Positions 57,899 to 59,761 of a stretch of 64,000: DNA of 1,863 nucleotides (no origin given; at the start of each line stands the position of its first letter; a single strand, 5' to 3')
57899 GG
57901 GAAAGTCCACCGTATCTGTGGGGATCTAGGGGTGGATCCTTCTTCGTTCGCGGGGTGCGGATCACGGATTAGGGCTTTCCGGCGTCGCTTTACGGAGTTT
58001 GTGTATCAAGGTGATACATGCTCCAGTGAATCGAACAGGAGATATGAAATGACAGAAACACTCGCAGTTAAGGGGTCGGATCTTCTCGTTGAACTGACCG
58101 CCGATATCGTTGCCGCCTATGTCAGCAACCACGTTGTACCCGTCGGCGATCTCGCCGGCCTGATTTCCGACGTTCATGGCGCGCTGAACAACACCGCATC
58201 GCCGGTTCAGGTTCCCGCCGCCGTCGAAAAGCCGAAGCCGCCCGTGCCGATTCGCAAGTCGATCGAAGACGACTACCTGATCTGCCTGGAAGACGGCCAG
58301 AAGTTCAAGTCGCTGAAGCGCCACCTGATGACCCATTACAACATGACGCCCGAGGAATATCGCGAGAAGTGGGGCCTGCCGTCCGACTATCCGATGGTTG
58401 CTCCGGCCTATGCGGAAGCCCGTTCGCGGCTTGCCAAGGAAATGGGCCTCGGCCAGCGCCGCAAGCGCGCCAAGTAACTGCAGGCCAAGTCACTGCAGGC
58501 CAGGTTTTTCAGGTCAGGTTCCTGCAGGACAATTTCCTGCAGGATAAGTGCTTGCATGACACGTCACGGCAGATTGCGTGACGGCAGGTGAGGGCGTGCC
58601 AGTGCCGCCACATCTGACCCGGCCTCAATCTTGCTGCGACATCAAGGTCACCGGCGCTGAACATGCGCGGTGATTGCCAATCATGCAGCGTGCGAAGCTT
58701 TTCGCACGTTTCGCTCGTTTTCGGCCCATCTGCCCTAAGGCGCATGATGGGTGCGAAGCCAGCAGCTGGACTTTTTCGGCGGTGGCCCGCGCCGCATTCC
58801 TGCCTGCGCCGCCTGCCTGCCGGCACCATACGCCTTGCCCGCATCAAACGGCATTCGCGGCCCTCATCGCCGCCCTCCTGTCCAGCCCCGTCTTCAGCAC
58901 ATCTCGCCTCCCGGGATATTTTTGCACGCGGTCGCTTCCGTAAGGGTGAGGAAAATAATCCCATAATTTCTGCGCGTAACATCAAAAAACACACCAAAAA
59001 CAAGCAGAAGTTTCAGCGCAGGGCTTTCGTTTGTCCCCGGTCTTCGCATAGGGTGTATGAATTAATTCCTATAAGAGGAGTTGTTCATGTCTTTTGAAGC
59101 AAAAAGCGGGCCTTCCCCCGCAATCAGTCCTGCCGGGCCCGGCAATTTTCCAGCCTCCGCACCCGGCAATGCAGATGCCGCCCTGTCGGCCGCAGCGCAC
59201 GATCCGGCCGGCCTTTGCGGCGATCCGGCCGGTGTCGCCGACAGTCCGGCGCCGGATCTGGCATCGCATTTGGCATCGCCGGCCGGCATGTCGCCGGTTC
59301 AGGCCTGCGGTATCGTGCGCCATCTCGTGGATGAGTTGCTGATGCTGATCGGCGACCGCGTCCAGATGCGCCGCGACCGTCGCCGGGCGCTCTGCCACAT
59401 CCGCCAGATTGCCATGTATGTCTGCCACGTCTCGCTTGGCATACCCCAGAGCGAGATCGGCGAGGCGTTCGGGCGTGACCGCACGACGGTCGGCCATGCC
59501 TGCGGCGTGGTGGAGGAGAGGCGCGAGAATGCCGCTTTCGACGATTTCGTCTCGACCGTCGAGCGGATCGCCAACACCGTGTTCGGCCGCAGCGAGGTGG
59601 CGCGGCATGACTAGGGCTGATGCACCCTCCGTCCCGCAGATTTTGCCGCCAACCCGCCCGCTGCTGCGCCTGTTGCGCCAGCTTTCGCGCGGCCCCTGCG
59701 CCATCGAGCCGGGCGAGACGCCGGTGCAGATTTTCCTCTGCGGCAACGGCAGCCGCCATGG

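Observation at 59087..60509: Split GafA-like (GafY/GafZ-type) regulator pair: candidate gene-transfer-agent activator between mucR and divJ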

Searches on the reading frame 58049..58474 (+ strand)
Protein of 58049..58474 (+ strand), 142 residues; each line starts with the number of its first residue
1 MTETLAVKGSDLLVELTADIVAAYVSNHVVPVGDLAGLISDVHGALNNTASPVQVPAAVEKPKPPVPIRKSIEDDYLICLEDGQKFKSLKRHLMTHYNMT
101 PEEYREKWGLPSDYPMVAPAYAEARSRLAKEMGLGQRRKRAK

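Call 3: search_protein_families(library=pfam, proteins=[window:58049-58474:+], max_evalue=0.1)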
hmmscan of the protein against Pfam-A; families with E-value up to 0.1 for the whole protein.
window:58049-58474:+ (142 aa): 1 family
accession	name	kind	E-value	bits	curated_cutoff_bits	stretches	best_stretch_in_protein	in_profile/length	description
PF05443.17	ROS_MUCR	-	9.5e-51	171.4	25.4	1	13-135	2-123/123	ROS/MUCR transcriptional regulator protein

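Call 4: search_protein_families(library=ncbifam, proteins=[window:58049-58474:+], max_evalue=0.1)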
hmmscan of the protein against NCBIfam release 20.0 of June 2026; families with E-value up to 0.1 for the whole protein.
window:58049-58474:+ (142 aa): 0 families

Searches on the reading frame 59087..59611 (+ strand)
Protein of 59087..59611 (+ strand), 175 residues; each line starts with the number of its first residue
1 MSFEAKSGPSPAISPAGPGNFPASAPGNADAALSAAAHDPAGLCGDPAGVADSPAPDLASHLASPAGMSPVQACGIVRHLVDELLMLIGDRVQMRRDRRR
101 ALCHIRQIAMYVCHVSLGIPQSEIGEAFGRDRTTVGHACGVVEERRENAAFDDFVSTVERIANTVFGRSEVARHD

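Call 3: search_protein_families(library=pfam, proteins=[window:59087-59611:+], max_evalue=0.1)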
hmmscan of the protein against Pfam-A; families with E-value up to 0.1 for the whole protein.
window:59087-59611:+ (175 aa): 1 family
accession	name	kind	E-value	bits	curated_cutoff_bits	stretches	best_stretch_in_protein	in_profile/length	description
PF08299.17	Bac_DnaA_C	-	2.6e-12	47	31.5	1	96-140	22-67/69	Bacterial dnaA protein helix-turn-helix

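Call 4: search_protein_families(library=ncbifam, proteins=[window:59087-59611:+], max_evalue=0.1)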
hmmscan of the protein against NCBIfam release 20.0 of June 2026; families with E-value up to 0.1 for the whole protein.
window:59087-59611:+ (175 aa): 6 families
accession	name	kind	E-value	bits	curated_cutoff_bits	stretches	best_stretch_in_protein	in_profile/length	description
NF004687.0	PRK06030.1-2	equivalog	1.1e-39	135.8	181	1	72-168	37-133/140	hypothetical protein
NF004686.0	PRK06030.1-1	equivalog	3.6e-20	72.4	148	1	89-167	67-145/151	hypothetical protein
NF004688.0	PRK06030.1-3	equivalog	3.7e-15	56.1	136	1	74-160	23-109/123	hypothetical protein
TIGR00362.1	DnaA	equivalog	1.1e-09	37.9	343.9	1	96-150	369-425/437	chromosomal replication initiator protein DnaA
NF009087.0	PRK12422.1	equivalog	1.6e-06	27.6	657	1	94-158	373-436/455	chromosomal replication initiator protein DnaA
NF001154.0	PRK00149.3-3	equivalog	0.00054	19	410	1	97-162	390-458/462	chromosomal replication initiator protein DnaA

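Call 12: search_solved_structures(query=window:59087-59611:+, max_evalue=1, show_alignments=2)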
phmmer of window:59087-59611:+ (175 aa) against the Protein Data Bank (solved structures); distinct sequences matched with E-value up to 1: 5.
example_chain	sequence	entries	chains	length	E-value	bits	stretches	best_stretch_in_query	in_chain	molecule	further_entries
3pvp_A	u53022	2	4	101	2e-07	34.3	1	97-154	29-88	Chromosomal replication initiator protein dnaA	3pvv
1j1v_A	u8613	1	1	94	1.6e-06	31.4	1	88-157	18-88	Chromosomal replication initiator protein dnaA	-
2hcb_A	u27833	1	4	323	0.00043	23.5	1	87-160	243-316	Chromosomal replication initiator protein dnaA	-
1l8q_A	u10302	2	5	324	0.00043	23.5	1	87-160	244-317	Chromosomal replication initiator protein dnaA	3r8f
8btg_A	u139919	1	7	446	0.11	15.7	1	96-140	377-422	Chromosomal replication initiator protein DnaA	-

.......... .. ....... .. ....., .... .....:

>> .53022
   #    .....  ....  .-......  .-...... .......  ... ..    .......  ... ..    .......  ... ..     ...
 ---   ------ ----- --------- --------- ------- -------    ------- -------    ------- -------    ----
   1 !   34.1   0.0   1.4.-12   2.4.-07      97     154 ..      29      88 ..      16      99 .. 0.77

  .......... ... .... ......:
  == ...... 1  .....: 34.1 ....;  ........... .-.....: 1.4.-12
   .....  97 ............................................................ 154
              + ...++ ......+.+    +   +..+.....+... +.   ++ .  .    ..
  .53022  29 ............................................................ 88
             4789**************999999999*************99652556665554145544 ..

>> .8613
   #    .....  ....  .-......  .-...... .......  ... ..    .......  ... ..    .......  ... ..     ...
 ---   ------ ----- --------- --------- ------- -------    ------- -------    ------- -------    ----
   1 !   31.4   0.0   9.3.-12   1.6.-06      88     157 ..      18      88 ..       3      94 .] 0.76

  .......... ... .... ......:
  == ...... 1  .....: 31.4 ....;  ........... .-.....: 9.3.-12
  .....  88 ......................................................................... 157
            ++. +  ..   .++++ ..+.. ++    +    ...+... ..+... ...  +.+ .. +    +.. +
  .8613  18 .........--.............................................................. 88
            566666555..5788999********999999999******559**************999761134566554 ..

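Call 51: find_homologous_proteins(query=window:59087-59611:+, max_evalue=0.001)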
Query window:59087-59611:+ (175 aa): 540 proteins with E <= 0.001 among 871 candidates; the best 120 are listed.
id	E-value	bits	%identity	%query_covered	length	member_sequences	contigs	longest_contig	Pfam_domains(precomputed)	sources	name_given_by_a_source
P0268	4.2e-101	354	93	100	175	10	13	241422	PF08299.18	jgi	jgi:hypothetical protein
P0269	3.1e-96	338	91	100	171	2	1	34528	PF08299.18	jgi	jgi:hypothetical protein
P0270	4.2e-90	318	87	100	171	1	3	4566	PF08299.18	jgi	jgi:hypothetical protein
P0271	6.9e-90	317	85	100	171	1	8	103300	PF08299.18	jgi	jgi:hypothetical protein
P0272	6.1e-71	256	73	100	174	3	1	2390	PF08299.18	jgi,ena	-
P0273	4.0e-56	208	62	100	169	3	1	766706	PF08299.18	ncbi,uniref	ncbi:helix-turn-helix domain-containing protein [Rhizobium sp. SGZ-381]|uniref:helix-turn-helix doma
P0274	6.6e-46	174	61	79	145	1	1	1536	PF08299.18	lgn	-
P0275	2.6e-45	172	70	63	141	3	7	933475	PF08299.18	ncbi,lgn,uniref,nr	ncbi:dnaA protein helix-turn-helix [Rhizobium sp. RU35A]|uniref:helix-turn-helix domain-containing p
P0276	4.0e-45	172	71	58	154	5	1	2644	PF08299.18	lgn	-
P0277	1.2e-44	170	67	62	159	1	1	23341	PF08299.18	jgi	jgi:Bacterial dnaA protein helix-turn-helix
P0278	2.3e-44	169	66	65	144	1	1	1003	PF08299.18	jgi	jgi:hypothetical protein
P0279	2.7e-44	169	62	71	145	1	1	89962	PF08299.18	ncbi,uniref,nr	ncbi:helix-turn-helix domain-containing protein [Rhizobium sp. FY34]|uniref:helix-turn-helix domain-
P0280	1.5e-43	167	62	74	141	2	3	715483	PF08299.18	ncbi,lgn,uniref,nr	ncbi:helix-turn-helix domain-containing protein [Rhizobium sp. CSW-27]|uniref:helix-turn-helix domai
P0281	2.3e-43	166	71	63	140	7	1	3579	PF08299.18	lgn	-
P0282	6.3e-43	165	53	100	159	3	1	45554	PF08299.18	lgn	-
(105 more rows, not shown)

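Call 61: predict_structure(alignment_id=A3)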
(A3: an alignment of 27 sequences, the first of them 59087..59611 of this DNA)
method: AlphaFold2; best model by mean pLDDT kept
length: 175 residues; sequences in the alignment: 27
mean_pLDDT: 75.5   pTM: 0.59
mean pLDDT of the five models: 75.5, 75.4, 75.1, 74.5, 74.4
residues with pLDDT >= 90: 87; 70-90: 14; 50-70: 29; < 50: 45
segments of 3 or more residues with pLDDT < 50: 23-25, 27-39, 41-46, 49-52, 54-61
pLDDT, mean of each block of 10 residues (from residue 1): 57 51 48 45 48 48 69 96 91 85 96 96 96 96 97 97 79 48
secondary structure, 60 per line:
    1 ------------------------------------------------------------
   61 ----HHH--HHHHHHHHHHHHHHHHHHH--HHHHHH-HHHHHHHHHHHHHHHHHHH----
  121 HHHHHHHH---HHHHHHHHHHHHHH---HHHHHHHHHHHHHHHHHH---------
elements in order: H70-88 H91-96 H98-116 H121-128 H132-145 H149-166

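Call 64: fold_search(model_id=the predicted structure, library=pdb)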
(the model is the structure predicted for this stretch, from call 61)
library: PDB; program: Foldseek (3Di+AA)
matches with E <= 10: 237; with E <= 0.001: 0
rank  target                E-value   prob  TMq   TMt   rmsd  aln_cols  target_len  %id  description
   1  3pvp_B                4.9e-03  1.00  0.41  0.71   5.5       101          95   30  Structure of Mycobacterium tuberculosis DnaA-DBD in complex with box2 DNA (released 2011-05-25)
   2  3pvp_A                8.3e-03  1.00  0.42  0.71   5.4        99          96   29  Structure of Mycobacterium tuberculosis DnaA-DBD in complex with box2 DNA (released 2011-05-25)
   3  2hcb_A                1.6e-02  1.00  0.33  0.19  13.2       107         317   27  Structure of AMPPCP-bound DnaA from Aquifex aeolicus (released 2006-07-25)
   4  3r8f_A                1.7e-02  1.00  0.42  0.24   5.0       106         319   26  Replication initiator DnaA bound to AMPPCP and single-stranded DNA (released 2011-09-28)
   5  1j1v_A                2.1e-02  1.00  0.40  0.70   5.5        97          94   28  Crystal structure of DnaA domainIV complexed with DnaAbox DNA (released 2003-04-22)
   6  2hcb_B                3.8e-02  1.00  0.38  0.22   5.2        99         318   26  Structure of AMPPCP-bound DnaA from Aquifex aeolicus (released 2006-07-25)
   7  1l8q                  5.5e-02  1.00  0.40  0.23   5.6       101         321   29  CRYSTAL STRUCTURE OF DNA REPLICATION INITIATION FACTOR (released 2002-09-25)
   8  2hcb_C                1.6e-01  1.00  0.30  0.17   1.2        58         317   38  Structure of AMPPCP-bound DnaA from Aquifex aeolicus (released 2006-07-25)
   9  2hcb_D                1.7e-01  1.00  0.36  0.20   2.6        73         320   36  Structure of AMPPCP-bound DnaA from Aquifex aeolicus (released 2006-07-25)
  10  8btg_A                2.3e-01  1.00  0.39  0.21   6.0        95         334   23  Cryo-EM structure of the bacterial replication origin opening basal unwinding system (released 2024-02-14)
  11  8r7y_A                1.2e+00  0.97  0.23  0.13   2.0        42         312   19  Deoxyribonucleoside regulator DeoR in complex with the DNA operator (released 2024-06-19)
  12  1h0m_C                1.4e+00  0.72  0.24  0.19   4.9        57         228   16  Three-dimensional structure of the quorum sensing protein TraR bound to its autoinducer and to its target DNA (released 2002-08-29)
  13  1h0m_A                1.5e+00  0.72  0.23  0.18   4.6        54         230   17  Three-dimensional structure of the quorum sensing protein TraR bound to its autoinducer and to its target DNA (released 2002-08-29)
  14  7kug_B                1.5e+00  0.38  0.26  0.44   7.2       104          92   10  Fe-S cluster-bound transcription activator WhiB7 in complex with the SigmaAr4-RNAP Beta flap tip chimera (released 2021-06-30)
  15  9r2z_B                1.5e+00  0.28  0.21  0.40   7.5        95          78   10  RptR transcriptional repressor (released 2025-07-23)
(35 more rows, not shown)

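Call 105: search_protein_families(library=phrogs, proteins=[window:59087-59611:+], max_evalue=0.01)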
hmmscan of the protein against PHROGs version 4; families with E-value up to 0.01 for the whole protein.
window:59087-59611:+ (175 aa): 1 family
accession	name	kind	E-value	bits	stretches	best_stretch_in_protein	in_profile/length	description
phrog_9734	-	unknown function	0.00093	20.2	1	105-166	62-123/132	-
